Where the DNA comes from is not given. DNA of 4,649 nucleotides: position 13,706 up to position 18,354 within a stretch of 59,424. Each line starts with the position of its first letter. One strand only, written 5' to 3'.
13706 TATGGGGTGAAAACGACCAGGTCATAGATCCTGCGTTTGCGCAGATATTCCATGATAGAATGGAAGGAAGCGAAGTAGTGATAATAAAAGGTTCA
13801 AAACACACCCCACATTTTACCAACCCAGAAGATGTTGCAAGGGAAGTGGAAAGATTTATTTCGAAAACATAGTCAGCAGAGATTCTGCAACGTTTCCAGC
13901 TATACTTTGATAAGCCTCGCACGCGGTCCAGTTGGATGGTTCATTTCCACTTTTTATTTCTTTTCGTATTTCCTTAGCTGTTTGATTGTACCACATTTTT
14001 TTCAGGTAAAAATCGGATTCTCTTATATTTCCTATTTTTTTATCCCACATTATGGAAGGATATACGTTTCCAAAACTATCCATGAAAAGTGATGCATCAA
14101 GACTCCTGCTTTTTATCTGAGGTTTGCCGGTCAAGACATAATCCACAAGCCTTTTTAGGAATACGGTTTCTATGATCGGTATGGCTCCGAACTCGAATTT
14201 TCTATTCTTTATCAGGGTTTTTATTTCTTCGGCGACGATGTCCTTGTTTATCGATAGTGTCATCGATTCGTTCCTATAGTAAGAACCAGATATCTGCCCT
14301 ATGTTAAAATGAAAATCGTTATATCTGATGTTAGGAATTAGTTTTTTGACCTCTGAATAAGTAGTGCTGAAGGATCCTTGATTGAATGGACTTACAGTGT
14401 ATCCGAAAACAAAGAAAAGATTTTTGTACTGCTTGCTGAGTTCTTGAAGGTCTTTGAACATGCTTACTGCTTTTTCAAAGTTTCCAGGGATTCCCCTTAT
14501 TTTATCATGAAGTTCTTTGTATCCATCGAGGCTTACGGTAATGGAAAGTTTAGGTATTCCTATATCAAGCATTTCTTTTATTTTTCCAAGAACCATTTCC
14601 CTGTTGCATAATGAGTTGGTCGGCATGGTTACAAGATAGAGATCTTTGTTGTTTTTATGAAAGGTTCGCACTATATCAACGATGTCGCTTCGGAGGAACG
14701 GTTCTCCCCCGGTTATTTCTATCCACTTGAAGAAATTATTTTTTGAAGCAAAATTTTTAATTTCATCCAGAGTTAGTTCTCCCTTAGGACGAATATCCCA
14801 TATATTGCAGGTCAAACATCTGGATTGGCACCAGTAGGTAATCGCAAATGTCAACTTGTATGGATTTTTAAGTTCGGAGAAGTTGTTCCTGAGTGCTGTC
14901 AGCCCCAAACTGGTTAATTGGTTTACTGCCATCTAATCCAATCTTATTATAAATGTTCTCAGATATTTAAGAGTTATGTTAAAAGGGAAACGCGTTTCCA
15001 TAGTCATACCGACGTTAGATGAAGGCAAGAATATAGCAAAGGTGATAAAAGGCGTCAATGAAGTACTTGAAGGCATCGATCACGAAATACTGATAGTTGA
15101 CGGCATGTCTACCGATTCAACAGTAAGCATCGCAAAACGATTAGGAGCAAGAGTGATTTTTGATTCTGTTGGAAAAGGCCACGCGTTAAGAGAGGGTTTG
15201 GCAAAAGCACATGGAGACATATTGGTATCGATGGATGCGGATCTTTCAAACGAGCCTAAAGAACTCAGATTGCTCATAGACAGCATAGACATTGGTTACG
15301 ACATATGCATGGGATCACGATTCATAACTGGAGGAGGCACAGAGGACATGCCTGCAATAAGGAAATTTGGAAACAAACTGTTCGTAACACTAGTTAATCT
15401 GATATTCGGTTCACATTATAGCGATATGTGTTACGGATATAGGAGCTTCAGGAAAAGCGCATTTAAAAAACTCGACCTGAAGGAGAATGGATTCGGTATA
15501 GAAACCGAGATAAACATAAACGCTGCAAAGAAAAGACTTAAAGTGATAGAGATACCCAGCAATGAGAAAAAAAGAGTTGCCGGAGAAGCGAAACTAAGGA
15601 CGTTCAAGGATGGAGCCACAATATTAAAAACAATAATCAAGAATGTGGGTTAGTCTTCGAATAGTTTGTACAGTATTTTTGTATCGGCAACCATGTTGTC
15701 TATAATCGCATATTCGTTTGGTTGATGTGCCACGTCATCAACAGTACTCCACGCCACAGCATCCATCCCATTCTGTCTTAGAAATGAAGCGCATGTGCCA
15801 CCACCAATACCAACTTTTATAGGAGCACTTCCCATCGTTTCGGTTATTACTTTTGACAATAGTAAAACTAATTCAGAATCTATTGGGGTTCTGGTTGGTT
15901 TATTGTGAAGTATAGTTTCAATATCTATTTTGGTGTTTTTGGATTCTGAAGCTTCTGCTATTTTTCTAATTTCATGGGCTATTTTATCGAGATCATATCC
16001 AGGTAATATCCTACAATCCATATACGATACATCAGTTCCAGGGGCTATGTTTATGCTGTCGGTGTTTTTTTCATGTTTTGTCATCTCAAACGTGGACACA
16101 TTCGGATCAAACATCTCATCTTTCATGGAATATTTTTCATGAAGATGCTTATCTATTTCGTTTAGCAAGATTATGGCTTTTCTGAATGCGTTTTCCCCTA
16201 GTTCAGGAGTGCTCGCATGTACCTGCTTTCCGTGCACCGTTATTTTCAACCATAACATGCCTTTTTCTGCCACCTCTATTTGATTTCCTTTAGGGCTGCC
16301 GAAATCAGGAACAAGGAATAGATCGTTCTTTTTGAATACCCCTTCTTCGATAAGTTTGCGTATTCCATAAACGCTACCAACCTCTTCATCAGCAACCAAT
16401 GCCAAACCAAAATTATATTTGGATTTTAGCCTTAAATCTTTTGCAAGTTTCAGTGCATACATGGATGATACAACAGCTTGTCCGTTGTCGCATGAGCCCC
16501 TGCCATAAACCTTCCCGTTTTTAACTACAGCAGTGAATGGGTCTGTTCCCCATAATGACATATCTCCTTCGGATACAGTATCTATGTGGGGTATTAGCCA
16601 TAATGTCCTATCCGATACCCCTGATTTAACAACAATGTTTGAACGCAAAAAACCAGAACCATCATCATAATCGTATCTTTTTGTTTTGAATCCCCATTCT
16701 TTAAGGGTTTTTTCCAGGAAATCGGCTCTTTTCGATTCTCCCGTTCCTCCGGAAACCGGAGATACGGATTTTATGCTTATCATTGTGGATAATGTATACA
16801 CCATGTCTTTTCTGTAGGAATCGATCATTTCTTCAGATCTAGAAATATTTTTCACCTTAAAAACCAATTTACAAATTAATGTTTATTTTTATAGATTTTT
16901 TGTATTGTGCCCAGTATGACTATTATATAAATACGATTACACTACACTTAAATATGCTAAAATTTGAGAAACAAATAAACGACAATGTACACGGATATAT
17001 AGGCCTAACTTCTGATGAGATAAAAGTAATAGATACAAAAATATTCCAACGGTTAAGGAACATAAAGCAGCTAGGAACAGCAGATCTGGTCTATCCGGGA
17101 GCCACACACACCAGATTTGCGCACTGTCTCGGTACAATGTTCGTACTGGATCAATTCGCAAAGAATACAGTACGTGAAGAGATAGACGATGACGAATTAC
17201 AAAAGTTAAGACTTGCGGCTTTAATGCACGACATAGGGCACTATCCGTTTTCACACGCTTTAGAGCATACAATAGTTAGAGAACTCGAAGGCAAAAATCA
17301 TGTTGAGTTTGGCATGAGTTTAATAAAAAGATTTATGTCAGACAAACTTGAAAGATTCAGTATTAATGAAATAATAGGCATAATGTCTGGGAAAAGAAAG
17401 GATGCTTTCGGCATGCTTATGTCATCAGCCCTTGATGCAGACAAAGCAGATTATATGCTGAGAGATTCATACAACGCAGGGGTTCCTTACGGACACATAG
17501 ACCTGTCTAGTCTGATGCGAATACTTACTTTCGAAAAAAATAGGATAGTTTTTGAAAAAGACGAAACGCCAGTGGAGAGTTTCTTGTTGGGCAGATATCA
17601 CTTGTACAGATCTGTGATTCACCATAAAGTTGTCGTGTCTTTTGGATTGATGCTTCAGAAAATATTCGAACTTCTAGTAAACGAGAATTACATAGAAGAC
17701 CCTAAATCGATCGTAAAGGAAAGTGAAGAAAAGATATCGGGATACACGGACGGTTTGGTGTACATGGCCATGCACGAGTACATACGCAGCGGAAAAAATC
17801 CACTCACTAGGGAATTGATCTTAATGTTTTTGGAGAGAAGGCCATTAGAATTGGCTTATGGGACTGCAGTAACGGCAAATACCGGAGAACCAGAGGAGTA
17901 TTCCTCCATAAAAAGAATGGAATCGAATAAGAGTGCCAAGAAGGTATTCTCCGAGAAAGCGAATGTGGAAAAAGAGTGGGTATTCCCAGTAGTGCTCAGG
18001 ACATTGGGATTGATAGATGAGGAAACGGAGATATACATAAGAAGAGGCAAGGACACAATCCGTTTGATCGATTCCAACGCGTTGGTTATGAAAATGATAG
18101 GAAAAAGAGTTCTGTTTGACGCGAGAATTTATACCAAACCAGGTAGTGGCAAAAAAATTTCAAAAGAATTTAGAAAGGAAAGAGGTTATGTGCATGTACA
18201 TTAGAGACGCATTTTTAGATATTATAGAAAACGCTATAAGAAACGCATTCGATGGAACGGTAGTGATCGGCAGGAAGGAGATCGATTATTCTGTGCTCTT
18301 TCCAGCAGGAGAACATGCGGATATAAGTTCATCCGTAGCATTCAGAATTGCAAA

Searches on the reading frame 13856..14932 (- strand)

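Call 55: search_protein_families(library=pfam, proteins=[window:13856-14932:-], max_evalue=0.00001)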
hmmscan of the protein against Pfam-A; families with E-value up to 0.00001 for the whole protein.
window:13856-14932:- (358 aa): 1 family
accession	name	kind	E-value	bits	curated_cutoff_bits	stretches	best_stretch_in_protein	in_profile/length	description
PF04055.27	Radical_SAM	-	5e-13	50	29.5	1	31-175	3-151/166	Radical SAM superfamily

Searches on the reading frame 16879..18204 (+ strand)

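Call 55: search_protein_families(library=pfam, proteins=[window:16879-18204:+], max_evalue=0.00001)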
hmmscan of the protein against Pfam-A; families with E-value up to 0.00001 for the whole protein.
window:16879-18204:+ (441 aa): 1 family
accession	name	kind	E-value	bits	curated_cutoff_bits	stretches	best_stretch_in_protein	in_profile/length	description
PF01966.28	HD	-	1.2e-11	45.4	22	1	79-192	1-112/116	HD domain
